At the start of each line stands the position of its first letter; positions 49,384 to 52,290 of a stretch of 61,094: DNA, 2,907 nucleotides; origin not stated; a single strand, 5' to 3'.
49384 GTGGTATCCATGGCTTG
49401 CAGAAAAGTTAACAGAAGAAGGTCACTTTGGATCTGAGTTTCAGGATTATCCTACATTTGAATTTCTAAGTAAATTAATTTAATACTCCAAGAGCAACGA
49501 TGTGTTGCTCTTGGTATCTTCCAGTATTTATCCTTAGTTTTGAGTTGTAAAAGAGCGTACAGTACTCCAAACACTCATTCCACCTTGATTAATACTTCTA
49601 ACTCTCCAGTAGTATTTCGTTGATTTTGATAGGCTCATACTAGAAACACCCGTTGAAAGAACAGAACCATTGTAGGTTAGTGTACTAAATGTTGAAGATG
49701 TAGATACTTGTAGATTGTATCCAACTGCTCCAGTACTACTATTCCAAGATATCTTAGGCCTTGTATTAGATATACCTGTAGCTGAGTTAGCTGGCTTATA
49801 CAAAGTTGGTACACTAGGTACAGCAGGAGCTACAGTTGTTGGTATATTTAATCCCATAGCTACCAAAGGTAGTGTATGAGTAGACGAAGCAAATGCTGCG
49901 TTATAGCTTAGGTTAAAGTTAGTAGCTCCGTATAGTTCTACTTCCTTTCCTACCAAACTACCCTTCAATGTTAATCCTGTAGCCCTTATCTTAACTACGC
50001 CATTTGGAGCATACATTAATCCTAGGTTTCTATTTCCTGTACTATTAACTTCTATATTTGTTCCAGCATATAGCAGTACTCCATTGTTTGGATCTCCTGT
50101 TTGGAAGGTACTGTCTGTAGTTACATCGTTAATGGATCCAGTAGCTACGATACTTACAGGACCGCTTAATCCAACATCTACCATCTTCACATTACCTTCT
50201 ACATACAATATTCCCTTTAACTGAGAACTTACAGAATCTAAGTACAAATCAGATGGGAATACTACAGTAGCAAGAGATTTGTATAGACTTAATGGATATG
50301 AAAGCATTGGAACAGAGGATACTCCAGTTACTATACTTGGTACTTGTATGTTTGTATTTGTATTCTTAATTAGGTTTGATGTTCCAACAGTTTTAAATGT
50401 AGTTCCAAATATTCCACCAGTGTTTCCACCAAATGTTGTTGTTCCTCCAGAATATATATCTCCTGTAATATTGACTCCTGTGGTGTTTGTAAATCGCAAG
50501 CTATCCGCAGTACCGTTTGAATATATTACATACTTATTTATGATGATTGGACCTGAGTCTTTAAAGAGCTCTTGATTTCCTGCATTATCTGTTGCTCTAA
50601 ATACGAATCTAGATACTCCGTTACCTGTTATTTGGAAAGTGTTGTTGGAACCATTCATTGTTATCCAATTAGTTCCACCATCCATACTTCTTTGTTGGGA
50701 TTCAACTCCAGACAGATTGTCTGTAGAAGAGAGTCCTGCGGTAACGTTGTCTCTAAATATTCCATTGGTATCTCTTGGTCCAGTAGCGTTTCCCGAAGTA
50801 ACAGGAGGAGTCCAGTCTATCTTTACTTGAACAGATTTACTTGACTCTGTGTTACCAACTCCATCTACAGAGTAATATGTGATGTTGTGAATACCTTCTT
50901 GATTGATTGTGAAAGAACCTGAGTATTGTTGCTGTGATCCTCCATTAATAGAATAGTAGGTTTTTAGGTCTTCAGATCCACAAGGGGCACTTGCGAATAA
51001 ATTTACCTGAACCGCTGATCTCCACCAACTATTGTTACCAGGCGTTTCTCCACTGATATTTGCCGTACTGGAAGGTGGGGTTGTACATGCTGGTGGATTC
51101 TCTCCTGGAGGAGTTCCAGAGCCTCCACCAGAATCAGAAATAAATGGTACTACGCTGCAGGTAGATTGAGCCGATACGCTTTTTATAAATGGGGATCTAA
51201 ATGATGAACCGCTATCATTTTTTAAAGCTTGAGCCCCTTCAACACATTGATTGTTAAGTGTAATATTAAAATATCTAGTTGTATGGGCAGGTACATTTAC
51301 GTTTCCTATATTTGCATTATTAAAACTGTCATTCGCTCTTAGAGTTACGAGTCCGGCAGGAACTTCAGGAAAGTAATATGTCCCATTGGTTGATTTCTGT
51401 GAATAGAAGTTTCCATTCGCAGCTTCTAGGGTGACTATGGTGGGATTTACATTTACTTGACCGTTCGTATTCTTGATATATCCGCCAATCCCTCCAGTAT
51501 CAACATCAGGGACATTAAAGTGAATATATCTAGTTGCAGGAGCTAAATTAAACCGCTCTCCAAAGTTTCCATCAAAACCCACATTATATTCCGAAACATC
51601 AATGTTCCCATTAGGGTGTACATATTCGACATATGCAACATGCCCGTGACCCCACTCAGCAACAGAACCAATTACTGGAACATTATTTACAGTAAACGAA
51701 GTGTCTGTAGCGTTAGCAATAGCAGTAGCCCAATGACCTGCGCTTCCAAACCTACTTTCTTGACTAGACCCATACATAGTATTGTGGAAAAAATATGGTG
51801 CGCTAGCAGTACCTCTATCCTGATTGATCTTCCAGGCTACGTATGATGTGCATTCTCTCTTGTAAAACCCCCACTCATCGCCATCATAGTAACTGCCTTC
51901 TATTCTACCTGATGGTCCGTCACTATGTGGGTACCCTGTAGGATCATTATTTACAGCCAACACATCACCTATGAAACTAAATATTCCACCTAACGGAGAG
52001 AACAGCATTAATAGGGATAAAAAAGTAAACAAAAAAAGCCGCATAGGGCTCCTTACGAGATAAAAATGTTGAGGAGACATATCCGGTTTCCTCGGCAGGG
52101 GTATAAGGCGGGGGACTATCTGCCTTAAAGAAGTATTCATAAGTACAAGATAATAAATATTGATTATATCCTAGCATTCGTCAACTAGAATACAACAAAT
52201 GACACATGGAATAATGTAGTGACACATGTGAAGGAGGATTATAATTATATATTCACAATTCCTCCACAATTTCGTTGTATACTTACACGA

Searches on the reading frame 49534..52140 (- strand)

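Call 46: search_protein_families(library=pfam, proteins=[window:49534-52140:-], max_evalue=0.00001)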
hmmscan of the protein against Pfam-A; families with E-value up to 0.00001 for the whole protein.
window:49534-52140:- (868 aa): 2 families
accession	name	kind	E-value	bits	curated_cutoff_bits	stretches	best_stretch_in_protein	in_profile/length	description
PF05257.22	CHAP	-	1.5e-10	41.8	26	1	89-186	3-81/81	CHAP domain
PF25788.1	Ig_Rha78A_N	-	4.8e-06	27.2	27.4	1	786-866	11-101/105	Rha78A-like, N-terminal immunoglobulin domain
